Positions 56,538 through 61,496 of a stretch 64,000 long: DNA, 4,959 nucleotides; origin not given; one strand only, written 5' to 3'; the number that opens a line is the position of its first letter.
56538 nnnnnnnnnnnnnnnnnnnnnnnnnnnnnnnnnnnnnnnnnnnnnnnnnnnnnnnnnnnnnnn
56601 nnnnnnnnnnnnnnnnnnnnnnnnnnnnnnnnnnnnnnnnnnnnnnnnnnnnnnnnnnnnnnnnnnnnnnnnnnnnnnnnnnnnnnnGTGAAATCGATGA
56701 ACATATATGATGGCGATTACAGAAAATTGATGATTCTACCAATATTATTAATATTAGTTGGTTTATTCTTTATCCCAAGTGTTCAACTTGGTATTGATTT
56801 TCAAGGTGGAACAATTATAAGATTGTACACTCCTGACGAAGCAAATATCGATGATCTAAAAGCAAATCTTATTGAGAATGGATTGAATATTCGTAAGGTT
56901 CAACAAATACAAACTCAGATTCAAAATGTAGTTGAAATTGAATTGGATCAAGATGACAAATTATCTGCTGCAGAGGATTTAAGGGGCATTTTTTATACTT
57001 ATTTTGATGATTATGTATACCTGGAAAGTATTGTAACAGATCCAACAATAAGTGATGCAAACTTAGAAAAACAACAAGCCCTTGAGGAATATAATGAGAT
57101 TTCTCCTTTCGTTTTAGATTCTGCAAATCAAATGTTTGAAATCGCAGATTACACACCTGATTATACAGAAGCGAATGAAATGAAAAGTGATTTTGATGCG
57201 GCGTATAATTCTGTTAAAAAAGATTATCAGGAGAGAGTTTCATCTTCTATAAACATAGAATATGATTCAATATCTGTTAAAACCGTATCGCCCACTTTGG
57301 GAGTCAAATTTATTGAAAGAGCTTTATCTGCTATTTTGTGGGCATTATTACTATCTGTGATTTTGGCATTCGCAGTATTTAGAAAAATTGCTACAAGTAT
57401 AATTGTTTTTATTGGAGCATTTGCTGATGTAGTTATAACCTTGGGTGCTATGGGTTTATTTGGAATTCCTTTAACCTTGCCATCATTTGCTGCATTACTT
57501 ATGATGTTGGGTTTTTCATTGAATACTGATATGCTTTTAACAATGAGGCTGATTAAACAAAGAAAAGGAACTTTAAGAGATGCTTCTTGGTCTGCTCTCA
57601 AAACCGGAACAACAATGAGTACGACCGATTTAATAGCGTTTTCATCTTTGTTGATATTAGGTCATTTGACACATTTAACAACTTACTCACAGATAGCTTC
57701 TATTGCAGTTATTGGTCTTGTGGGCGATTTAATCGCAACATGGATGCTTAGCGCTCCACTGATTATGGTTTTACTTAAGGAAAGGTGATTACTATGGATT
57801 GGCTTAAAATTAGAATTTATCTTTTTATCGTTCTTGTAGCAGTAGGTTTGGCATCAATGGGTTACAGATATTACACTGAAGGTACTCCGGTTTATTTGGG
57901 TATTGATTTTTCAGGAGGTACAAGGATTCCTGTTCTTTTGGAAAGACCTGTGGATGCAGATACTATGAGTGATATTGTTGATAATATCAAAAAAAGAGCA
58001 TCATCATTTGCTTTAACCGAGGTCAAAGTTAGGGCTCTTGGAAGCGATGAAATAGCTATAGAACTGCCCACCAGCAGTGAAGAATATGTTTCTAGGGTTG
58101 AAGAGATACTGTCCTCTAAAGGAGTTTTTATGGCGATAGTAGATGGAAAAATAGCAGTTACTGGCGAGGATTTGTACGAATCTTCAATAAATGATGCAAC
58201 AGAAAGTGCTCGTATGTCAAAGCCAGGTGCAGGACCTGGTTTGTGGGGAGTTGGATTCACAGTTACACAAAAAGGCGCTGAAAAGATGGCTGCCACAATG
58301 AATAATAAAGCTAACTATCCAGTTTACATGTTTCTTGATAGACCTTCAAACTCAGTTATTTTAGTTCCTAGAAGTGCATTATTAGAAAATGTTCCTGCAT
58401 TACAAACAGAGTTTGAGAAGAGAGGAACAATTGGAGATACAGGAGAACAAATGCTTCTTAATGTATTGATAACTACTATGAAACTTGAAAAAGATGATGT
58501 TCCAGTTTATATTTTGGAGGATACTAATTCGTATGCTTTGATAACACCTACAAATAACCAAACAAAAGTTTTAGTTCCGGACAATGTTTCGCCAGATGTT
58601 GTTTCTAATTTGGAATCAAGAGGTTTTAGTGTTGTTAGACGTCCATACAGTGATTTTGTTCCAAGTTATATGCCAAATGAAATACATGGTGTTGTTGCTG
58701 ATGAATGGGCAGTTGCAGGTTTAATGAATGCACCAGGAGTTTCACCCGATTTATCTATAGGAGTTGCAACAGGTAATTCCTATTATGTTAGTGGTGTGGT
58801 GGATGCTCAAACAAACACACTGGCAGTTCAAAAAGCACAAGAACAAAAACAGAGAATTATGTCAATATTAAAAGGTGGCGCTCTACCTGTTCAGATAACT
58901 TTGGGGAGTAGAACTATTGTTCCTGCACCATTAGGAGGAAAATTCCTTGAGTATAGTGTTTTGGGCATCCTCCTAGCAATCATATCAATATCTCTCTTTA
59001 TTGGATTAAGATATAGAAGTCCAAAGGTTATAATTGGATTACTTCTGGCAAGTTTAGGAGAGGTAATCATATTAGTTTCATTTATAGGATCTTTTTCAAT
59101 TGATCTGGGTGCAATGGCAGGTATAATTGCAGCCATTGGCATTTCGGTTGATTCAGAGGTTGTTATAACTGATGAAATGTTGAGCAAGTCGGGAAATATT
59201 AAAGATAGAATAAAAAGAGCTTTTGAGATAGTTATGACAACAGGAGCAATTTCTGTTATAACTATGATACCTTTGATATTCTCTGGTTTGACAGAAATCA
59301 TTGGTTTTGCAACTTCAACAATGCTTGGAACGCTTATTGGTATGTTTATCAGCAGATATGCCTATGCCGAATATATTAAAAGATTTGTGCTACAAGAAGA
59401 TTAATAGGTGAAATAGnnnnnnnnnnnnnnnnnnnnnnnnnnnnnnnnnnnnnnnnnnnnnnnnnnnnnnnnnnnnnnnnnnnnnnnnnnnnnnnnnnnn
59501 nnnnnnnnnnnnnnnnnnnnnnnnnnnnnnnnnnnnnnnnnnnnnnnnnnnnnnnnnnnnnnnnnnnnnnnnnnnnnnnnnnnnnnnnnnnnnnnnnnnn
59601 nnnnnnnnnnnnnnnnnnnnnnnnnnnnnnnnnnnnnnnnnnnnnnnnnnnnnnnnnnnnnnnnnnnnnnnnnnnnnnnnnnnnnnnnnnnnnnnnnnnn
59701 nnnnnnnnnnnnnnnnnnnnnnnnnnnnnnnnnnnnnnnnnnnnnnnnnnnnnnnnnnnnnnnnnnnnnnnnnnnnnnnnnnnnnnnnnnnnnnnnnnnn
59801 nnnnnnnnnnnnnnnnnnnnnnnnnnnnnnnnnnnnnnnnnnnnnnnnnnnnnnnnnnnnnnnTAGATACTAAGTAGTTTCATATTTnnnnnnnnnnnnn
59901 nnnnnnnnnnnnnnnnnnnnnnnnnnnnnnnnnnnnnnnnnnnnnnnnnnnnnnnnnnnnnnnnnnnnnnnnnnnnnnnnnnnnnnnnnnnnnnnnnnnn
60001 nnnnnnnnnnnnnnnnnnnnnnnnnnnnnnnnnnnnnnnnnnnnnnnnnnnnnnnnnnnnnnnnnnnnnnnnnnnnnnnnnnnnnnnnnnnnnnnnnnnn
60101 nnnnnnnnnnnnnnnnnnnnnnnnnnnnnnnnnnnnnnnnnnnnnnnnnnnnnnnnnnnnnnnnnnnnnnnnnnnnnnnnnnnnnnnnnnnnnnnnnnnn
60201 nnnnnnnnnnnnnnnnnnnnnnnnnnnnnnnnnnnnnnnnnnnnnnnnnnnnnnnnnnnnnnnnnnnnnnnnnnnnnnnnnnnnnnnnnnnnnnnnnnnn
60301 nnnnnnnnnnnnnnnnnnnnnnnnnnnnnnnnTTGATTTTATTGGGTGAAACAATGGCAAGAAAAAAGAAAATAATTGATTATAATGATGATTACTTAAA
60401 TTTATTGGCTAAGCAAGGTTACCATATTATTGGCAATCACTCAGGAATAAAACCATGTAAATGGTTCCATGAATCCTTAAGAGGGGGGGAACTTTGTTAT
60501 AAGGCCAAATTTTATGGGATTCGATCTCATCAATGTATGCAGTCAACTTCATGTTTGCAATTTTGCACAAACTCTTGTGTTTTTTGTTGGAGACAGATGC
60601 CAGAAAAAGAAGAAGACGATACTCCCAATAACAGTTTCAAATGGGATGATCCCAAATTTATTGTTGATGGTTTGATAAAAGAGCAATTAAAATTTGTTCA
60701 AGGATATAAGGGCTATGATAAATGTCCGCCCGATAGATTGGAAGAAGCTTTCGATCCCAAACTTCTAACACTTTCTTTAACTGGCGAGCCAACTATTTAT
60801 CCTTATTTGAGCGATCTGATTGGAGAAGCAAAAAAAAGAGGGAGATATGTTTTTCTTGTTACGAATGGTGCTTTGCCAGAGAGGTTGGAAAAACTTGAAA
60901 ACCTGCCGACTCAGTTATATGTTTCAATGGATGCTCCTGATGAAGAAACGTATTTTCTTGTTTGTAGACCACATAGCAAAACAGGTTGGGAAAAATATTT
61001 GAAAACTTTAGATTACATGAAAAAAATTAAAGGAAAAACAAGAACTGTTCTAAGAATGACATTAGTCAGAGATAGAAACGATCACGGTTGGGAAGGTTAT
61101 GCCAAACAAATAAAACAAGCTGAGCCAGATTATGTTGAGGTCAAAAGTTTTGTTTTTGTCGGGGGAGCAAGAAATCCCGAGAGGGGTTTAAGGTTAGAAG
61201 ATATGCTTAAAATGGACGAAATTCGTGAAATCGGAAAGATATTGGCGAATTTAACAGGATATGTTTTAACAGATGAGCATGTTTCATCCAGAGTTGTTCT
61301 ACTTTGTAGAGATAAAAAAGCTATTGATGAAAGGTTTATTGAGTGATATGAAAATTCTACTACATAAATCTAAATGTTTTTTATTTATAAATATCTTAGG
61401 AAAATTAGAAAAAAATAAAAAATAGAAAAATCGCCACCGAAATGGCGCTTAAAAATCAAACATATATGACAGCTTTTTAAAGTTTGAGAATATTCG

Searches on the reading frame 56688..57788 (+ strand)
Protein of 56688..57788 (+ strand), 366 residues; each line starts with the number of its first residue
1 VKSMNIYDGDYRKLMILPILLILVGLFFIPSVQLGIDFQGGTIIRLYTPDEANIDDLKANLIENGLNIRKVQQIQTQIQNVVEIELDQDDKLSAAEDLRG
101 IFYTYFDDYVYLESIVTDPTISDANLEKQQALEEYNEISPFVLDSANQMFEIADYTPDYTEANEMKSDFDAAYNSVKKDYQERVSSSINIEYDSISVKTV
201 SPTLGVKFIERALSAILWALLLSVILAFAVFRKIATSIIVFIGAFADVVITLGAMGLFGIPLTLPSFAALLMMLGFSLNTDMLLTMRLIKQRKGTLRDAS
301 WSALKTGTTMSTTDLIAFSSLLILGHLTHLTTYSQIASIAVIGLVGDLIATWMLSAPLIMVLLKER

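Call 21: search_protein_families(library=pfam, proteins=[window:56688-57788:+], max_evalue=0.001)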
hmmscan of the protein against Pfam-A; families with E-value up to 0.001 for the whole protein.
window:56688-57788:+ (366 aa): 1 family
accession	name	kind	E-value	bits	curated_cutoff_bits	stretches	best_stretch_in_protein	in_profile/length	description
PF02355.23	SecD_SecF_C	-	1.1e-20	74.3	20.5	1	187-363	8-187/189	Protein export membrane protein SecD/SecF, C-terminal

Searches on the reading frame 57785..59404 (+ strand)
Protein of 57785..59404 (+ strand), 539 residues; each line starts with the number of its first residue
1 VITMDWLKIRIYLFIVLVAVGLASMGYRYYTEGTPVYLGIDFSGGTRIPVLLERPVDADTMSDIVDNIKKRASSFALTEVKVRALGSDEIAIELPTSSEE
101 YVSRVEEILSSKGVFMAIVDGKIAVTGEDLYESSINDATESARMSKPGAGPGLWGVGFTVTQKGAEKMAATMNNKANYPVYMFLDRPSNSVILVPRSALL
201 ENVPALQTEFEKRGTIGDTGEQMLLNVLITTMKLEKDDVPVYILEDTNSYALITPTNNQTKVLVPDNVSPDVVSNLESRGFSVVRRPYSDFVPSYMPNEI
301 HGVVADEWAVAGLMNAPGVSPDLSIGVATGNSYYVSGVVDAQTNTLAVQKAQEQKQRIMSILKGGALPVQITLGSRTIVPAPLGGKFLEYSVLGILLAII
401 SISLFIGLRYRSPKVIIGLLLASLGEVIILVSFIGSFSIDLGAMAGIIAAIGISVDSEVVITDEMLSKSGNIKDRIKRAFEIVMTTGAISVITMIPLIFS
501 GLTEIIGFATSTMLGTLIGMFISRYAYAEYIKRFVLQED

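Call 21: search_protein_families(library=pfam, proteins=[window:57785-59404:+], max_evalue=0.001)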
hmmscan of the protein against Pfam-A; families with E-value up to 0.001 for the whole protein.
window:57785-59404:+ (539 aa): 1 family
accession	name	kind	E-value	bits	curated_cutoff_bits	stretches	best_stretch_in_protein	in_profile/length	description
PF02355.23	SecD_SecF_C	-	6.2e-11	42.5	20.5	1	374-526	16-178/189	Protein export membrane protein SecD/SecF, C-terminal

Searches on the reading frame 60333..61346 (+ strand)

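Call 73: search_protein_families(library=pfam, proteins=[window:60333-61346:+], max_evalue=0.001)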
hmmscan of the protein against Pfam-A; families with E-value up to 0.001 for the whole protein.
window:60333-61346:+ (337 aa): 2 families
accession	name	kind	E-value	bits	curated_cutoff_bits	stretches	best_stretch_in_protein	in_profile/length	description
PF04055.27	Radical_SAM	-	2.8e-17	63.8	29.5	1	76-258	5-164/166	Radical SAM superfamily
PF08608.17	Wyosine_form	-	6.9e-14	52.3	22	1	263-324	2-61/63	Wyosine base formation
